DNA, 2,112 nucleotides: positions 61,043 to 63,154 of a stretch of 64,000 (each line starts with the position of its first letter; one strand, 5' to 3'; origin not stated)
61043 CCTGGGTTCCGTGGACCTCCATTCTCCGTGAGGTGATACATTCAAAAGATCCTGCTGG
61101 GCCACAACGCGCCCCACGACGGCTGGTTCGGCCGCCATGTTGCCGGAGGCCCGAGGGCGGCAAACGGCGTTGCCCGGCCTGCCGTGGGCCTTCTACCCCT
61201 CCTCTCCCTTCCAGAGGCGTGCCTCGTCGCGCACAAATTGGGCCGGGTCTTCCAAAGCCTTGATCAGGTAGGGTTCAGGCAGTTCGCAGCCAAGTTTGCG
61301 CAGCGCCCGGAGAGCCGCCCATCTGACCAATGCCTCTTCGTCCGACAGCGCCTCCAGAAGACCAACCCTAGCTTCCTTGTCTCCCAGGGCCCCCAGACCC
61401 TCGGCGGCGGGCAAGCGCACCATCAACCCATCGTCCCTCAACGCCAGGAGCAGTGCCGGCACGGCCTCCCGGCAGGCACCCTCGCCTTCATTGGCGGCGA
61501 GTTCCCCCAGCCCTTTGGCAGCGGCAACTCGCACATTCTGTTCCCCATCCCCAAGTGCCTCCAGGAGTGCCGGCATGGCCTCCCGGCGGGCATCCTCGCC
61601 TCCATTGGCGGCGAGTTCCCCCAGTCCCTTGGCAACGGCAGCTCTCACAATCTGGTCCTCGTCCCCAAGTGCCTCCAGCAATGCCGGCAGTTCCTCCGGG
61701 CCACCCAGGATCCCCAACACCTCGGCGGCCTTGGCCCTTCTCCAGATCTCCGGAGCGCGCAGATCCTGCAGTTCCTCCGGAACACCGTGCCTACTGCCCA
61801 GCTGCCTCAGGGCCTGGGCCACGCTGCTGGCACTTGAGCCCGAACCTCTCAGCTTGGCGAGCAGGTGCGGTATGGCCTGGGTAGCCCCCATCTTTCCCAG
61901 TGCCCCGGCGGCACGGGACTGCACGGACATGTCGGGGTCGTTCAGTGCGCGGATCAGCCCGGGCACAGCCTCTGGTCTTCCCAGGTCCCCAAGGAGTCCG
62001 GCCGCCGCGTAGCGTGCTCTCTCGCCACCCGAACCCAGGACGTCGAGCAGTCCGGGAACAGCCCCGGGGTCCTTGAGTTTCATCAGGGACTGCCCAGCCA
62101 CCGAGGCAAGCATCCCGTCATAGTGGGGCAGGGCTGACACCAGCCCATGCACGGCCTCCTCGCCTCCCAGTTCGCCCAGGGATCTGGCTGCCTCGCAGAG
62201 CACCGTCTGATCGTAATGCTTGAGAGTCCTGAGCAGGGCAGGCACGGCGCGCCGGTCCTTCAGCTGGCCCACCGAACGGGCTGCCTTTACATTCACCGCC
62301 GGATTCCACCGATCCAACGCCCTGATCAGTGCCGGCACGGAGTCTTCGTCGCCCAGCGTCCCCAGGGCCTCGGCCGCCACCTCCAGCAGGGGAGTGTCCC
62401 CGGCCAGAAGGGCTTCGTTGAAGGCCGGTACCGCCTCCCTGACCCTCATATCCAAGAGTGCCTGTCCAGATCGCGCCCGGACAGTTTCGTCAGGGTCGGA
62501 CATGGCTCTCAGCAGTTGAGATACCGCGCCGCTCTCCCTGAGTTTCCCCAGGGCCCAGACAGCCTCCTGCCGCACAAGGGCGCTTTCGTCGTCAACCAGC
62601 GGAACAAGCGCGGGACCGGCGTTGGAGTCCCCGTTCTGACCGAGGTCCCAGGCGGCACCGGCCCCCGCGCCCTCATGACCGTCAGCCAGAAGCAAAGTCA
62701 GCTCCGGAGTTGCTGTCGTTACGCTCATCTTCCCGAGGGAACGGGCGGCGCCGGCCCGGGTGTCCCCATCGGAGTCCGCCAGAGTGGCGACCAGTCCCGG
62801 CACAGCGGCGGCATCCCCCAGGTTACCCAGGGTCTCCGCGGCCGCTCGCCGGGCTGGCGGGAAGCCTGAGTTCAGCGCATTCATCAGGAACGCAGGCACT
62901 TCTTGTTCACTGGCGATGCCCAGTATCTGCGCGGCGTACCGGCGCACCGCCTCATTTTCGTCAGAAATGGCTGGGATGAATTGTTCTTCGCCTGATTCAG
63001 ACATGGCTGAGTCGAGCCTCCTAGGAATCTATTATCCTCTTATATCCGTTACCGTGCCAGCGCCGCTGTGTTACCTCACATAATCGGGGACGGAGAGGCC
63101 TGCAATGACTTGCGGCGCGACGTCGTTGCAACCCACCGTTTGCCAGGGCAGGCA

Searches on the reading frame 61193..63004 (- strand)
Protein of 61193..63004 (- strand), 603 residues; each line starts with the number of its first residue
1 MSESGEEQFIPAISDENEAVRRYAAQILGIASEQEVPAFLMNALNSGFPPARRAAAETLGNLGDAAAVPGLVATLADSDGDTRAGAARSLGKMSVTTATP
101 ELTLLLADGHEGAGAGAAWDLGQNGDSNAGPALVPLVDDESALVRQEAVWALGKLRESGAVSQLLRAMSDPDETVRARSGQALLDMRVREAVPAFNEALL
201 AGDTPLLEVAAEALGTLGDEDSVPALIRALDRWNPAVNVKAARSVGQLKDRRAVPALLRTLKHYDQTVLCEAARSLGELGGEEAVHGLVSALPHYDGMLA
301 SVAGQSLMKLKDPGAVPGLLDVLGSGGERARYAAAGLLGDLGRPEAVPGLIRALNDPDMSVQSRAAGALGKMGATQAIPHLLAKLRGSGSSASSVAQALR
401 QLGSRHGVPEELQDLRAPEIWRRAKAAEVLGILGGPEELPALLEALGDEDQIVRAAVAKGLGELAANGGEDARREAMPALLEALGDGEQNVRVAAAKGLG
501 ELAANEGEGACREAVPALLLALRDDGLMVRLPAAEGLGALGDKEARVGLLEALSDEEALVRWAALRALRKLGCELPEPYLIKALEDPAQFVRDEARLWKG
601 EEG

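Call 65: search_protein_families(library=pfam, proteins=[window:61193-63004:-], max_evalue=0.00001)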
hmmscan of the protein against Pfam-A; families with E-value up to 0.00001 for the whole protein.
window:61193-63004:- (603 aa): 8 families
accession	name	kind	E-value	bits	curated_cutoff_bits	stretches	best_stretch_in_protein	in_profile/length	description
PF13646.12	HEAT_2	-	1.9e-100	329.8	27.7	11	8-91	3-88/88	HEAT repeats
PF03130.22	HEAT_PBS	-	1.6e-56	182.6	20.9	0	210-231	5-26/27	PBS lyase HEAT-like repeat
PF02985.28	HEAT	-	2.5e-46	151.7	23.5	0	439-466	2-29/31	HEAT repeat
PF13513.12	HEAT_EZ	-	4e-36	123.3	27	0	453-502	3-55/55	HEAT-like repeat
PF00514.29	Arm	-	3.4e-25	87.7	20.6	0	344-370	11-37/41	Armadillo/beta-catenin-like repeat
PF25767.1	ARM_TBCD_2nd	-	2.5e-09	37.4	29.7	0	475-503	77-105/245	Tubulin-specific chaperone D-like, ARM repeats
PF12717.13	Cnd1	-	3.3e-09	37.4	26.4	0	137-190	30-89/162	non-SMC mitotic condensation complex subunit 1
PF21581.3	SCD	-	4.5e-06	27.3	27.5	0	552-571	38-57/75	Stromalin conservative domain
